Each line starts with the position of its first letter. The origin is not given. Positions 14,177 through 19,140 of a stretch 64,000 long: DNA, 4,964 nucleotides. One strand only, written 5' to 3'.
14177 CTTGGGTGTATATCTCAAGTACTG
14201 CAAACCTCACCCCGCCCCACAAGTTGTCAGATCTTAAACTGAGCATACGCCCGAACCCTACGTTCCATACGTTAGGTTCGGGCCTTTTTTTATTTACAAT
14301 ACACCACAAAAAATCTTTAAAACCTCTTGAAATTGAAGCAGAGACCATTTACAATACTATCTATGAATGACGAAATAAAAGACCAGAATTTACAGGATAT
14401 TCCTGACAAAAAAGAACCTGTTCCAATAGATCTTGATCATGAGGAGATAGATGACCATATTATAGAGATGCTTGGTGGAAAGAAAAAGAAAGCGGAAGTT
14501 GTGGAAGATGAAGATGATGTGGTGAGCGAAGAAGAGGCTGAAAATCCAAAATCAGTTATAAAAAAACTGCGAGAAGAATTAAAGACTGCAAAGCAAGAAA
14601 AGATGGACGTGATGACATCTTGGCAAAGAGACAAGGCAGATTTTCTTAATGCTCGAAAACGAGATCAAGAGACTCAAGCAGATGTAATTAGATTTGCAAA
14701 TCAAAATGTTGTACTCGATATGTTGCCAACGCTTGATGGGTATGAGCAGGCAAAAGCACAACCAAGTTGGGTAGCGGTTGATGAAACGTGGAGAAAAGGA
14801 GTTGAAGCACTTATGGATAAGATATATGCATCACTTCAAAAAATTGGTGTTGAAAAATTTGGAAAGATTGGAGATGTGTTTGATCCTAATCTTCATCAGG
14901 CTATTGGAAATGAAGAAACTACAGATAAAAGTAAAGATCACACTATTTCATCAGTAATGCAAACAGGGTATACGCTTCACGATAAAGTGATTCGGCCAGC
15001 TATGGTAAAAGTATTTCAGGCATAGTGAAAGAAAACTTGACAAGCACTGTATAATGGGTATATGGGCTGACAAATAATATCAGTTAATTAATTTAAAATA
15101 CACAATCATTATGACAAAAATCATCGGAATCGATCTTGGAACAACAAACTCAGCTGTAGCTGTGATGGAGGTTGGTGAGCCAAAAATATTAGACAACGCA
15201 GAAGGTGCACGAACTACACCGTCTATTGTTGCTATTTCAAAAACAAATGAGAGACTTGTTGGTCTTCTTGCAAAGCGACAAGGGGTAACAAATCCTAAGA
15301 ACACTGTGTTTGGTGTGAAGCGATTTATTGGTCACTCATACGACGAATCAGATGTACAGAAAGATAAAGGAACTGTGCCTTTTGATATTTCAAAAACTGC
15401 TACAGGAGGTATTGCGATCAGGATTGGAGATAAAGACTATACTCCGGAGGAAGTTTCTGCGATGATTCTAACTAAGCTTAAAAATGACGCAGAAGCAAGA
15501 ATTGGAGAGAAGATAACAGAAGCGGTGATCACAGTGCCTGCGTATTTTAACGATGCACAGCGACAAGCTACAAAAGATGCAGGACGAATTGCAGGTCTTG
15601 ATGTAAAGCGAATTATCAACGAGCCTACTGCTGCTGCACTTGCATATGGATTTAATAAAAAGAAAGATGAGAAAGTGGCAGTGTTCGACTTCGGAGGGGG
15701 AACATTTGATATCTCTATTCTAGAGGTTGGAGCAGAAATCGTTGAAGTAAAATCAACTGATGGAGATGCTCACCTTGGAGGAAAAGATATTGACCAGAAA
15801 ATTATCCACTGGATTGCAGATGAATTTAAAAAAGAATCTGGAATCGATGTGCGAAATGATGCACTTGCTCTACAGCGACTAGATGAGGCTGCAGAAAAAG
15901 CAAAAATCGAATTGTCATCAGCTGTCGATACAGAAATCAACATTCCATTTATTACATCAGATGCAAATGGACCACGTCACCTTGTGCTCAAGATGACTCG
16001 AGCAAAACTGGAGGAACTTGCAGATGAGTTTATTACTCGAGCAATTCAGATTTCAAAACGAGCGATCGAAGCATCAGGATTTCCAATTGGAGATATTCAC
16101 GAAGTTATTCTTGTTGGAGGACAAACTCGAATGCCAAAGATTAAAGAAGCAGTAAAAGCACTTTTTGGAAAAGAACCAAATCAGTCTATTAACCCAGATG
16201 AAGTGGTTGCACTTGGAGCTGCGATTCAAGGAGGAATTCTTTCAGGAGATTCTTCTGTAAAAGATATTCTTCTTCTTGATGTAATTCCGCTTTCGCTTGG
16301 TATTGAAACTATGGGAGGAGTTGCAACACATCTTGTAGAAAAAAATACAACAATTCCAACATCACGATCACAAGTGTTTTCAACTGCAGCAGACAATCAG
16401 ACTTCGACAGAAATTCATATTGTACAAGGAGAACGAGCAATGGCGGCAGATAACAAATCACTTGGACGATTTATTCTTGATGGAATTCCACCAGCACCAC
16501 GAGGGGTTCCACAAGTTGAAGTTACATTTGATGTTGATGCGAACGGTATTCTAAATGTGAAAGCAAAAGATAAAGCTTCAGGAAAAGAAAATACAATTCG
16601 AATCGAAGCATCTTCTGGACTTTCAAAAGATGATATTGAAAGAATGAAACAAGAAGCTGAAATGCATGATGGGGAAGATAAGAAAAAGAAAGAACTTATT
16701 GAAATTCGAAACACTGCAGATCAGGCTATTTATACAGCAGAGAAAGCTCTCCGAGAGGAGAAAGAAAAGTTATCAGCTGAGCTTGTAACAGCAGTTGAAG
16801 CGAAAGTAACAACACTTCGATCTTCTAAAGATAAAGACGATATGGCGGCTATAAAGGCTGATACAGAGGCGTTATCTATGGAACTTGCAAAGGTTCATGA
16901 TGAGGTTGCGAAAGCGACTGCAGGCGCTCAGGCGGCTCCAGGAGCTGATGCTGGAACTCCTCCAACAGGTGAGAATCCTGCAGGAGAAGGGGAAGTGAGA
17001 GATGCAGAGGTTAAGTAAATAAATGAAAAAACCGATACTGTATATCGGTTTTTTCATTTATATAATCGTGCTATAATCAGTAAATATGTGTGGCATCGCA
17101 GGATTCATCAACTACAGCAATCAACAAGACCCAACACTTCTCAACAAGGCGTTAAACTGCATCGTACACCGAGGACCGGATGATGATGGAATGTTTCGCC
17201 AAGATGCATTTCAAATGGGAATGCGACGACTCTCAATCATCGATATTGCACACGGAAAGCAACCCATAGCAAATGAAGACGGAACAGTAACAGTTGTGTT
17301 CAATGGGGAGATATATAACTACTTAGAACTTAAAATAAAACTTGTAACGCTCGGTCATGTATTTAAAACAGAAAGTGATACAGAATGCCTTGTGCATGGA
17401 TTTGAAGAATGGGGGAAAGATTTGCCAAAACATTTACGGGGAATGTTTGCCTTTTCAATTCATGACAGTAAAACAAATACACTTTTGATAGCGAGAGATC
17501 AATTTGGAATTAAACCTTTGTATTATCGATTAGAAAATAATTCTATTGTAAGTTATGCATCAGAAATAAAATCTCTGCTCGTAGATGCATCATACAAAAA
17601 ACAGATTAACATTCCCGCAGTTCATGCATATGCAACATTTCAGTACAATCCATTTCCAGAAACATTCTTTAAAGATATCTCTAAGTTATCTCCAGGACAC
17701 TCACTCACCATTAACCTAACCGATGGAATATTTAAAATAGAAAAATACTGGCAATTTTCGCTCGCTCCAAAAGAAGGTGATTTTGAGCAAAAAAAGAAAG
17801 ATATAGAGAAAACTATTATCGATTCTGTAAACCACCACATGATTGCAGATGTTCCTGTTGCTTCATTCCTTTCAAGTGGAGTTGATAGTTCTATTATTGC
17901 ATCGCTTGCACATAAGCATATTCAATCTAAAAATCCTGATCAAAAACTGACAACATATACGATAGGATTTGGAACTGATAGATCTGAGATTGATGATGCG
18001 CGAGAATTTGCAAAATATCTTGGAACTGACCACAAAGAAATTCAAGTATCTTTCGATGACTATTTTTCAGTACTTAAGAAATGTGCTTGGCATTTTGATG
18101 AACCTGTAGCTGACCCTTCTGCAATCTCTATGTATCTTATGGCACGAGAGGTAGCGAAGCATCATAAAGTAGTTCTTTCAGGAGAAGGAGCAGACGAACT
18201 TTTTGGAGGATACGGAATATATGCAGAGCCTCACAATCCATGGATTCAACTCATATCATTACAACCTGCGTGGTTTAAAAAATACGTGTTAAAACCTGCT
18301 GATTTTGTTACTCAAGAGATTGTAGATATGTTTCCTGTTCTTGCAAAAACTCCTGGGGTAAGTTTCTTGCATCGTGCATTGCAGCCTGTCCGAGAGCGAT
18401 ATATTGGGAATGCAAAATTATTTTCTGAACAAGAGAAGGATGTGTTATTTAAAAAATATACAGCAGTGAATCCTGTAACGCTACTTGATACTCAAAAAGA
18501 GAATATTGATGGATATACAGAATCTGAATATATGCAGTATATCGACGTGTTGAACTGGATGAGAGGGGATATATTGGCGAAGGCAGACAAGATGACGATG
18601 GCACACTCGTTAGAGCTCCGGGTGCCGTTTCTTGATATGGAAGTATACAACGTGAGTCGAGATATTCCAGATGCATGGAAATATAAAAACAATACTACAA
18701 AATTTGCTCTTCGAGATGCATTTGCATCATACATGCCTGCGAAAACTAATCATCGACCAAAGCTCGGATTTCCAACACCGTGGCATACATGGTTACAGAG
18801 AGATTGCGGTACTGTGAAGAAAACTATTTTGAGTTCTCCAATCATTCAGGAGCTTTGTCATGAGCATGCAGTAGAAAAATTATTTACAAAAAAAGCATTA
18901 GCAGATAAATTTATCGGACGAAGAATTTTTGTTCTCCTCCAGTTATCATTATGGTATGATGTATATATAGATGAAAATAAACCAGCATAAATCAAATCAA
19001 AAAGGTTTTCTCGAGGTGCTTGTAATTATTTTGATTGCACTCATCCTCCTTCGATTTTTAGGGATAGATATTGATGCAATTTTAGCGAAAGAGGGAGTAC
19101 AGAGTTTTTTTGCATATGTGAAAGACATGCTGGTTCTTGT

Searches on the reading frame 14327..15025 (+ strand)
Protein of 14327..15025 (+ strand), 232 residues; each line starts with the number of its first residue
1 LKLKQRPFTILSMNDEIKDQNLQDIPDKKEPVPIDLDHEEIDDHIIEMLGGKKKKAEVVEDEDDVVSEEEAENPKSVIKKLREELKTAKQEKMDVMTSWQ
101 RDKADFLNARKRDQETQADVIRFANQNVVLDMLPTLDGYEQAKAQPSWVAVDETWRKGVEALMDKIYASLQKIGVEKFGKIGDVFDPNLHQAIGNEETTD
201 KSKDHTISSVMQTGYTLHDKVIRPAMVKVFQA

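Call 88: search_protein_families(library=pfam, proteins=[window:14327-15025:+], max_evalue=0.00001)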
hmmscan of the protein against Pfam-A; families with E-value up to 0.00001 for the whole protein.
window:14327-15025:+ (232 aa): 1 family
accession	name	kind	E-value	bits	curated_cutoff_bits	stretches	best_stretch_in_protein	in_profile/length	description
PF01025.24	GrpE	-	3.9e-38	131.2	25.8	1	68-230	3-164/165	GrpE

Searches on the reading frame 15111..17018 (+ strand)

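Call 88: search_protein_families(library=pfam, proteins=[window:15111-17018:+], max_evalue=0.00001)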
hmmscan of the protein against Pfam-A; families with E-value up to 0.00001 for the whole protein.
window:15111-17018:+ (635 aa): 2 families
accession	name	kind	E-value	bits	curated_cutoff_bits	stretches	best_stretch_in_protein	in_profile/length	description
PF00012.26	HSP70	-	1.4e-244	813.2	20.6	1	4-598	1-596/599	Hsp70 protein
PF06723.19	MreB_Mbl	-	1.3e-16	60.9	27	1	119-371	77-316/327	MreB/Mbl protein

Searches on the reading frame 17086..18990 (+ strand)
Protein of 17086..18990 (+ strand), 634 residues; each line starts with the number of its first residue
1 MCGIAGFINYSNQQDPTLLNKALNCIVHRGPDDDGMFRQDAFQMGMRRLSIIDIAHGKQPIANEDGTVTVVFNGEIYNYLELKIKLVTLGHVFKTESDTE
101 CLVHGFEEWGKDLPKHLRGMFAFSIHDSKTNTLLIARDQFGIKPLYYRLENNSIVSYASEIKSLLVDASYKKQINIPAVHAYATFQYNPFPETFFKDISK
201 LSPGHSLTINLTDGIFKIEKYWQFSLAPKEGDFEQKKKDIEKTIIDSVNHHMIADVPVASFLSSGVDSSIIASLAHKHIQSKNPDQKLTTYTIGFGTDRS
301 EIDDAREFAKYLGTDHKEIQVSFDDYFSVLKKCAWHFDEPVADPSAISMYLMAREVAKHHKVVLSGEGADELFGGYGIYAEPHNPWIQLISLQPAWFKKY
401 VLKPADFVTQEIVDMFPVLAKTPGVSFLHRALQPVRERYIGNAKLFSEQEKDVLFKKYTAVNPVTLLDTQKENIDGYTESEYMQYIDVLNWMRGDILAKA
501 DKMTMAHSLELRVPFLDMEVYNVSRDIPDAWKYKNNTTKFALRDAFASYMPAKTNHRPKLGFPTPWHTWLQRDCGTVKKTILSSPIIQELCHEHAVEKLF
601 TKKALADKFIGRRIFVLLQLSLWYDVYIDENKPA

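Call 88: search_protein_families(library=pfam, proteins=[window:17086-18990:+], max_evalue=0.00001)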
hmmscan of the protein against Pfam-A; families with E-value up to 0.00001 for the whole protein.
window:17086-18990:+ (634 aa): 3 families
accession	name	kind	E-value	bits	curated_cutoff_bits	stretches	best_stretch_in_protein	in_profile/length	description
PF00733.27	Asn_synthase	-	2.2e-88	297.7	21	1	240-624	2-353/354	Asparagine synthase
PF13537.11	GATase_7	-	1.3e-42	145.1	25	1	47-165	2-122/123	Glutamine amidotransferase domain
PF13522.11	GATase_6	-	1.4e-35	122.6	27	1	31-160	1-130/130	Glutamine amidotransferase domain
